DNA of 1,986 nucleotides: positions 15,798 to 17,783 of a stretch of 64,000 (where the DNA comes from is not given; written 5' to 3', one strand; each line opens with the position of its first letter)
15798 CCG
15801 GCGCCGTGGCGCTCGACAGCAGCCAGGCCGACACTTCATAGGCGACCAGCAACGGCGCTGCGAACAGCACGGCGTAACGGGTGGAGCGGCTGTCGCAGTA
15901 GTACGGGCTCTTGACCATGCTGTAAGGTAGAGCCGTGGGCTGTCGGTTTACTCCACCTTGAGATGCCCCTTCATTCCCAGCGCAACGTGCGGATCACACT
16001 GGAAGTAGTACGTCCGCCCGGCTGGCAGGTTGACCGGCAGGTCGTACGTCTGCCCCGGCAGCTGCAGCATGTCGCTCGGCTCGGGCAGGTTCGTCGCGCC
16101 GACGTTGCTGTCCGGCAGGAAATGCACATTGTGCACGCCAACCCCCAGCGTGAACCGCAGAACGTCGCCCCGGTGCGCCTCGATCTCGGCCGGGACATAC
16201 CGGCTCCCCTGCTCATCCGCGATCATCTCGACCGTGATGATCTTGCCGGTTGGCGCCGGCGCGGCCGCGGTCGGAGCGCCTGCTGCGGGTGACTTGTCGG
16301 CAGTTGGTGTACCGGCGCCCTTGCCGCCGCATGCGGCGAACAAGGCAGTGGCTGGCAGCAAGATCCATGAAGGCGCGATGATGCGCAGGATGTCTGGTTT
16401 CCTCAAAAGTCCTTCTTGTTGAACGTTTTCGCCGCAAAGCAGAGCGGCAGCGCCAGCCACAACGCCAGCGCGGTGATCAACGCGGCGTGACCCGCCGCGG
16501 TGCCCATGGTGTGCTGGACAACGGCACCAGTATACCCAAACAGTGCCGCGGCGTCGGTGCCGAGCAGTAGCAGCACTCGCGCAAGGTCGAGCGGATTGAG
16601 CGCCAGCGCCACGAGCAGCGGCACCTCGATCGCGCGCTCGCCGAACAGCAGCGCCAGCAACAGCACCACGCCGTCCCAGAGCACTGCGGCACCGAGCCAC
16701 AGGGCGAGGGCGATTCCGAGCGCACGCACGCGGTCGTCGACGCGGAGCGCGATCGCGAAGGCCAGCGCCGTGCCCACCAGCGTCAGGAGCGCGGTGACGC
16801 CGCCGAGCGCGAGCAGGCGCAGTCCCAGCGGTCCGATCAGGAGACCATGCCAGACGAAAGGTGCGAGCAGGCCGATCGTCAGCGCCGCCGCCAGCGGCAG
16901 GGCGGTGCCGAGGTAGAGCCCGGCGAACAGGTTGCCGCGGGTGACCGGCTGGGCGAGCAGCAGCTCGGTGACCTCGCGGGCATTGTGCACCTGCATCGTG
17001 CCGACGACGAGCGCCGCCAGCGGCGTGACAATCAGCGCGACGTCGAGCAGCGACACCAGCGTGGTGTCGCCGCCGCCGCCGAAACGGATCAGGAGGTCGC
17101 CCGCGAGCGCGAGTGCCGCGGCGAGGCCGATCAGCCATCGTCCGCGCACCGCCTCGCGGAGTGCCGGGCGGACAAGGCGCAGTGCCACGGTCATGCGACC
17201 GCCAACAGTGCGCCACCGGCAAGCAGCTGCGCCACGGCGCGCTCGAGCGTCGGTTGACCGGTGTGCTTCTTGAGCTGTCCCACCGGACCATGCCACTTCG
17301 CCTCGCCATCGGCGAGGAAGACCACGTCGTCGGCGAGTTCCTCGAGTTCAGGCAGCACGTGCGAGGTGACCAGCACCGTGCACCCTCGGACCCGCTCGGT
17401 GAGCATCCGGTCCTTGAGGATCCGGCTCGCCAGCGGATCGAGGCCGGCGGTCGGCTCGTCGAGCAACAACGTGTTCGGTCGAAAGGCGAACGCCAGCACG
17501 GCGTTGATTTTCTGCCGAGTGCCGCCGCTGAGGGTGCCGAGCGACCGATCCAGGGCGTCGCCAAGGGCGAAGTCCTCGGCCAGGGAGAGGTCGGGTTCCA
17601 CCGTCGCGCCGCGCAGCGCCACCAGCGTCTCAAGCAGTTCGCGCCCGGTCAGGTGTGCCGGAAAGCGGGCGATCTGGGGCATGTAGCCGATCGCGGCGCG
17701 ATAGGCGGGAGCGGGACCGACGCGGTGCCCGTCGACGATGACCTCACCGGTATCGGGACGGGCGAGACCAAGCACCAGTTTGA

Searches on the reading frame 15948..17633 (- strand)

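Call 8: search_protein_families(library=pfam, proteins=[window:15948-17633:-])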
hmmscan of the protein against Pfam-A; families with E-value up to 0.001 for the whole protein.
window:15948-17633:- (561 aa): 1 family
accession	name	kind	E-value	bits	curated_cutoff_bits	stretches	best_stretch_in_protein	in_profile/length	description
PF00127.26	Copper-bind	-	1.8e-10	41.5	21.2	1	468-561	3-99/99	Copper binding proteins, plastocyanin/azurin family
